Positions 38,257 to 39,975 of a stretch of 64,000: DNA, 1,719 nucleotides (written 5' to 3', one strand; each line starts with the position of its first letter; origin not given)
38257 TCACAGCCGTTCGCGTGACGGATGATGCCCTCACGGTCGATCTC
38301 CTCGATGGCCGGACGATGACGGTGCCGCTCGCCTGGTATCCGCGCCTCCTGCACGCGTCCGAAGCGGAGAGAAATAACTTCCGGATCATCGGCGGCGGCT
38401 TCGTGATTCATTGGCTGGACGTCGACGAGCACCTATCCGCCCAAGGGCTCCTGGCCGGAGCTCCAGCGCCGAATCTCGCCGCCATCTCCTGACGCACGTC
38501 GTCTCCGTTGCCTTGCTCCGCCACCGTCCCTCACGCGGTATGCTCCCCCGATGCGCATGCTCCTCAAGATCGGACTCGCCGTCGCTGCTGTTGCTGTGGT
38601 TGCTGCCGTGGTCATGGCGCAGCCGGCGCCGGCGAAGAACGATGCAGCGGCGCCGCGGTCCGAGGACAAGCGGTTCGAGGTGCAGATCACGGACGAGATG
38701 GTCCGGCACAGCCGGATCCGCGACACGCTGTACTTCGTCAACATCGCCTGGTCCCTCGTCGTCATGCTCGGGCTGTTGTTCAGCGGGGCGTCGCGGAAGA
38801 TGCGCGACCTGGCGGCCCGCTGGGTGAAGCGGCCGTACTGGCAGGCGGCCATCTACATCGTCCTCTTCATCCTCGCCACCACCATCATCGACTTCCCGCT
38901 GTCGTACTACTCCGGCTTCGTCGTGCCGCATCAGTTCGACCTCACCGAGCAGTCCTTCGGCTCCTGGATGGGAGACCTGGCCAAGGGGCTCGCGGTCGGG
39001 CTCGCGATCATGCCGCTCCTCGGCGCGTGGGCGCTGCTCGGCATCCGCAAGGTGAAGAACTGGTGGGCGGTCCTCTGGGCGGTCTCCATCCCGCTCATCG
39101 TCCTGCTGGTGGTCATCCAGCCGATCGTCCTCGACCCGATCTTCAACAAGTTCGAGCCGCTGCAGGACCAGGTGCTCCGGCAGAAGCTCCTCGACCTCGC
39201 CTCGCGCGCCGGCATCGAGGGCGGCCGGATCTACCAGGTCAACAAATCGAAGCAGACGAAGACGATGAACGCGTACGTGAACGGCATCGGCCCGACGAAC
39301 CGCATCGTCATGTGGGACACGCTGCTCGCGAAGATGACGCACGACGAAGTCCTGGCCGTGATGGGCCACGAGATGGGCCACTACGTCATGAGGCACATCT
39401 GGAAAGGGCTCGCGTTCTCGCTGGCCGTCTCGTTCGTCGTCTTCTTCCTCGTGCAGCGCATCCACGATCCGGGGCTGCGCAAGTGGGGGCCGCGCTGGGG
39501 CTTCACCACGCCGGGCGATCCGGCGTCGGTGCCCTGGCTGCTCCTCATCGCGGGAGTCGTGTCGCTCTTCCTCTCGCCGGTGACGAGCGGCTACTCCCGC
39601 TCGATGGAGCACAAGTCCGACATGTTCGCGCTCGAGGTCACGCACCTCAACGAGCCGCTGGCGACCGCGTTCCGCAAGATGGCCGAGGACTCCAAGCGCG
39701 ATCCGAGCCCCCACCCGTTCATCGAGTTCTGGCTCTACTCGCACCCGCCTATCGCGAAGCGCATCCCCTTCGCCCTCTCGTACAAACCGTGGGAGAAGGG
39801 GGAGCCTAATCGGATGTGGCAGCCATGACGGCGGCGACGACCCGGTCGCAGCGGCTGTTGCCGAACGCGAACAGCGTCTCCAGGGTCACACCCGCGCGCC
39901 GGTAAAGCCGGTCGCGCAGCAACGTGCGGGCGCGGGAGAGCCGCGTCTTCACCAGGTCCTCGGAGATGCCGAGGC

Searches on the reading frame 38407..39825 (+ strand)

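Call 18: search_protein_families(library=pfam, proteins=[window:38407-39825:+], max_evalue=0.00001)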
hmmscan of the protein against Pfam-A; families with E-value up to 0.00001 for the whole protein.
window:38407-39825:+ (473 aa): 2 families
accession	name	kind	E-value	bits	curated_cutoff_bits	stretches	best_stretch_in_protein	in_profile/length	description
PF01435.24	Peptidase_M48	-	9.9e-34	117.2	20.3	1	251-454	1-180/186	Peptidase family M48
PF16491.10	Peptidase_M48_N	-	4.1e-27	95.6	27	1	93-248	22-179/179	CAAX prenyl protease N-terminal, five membrane helices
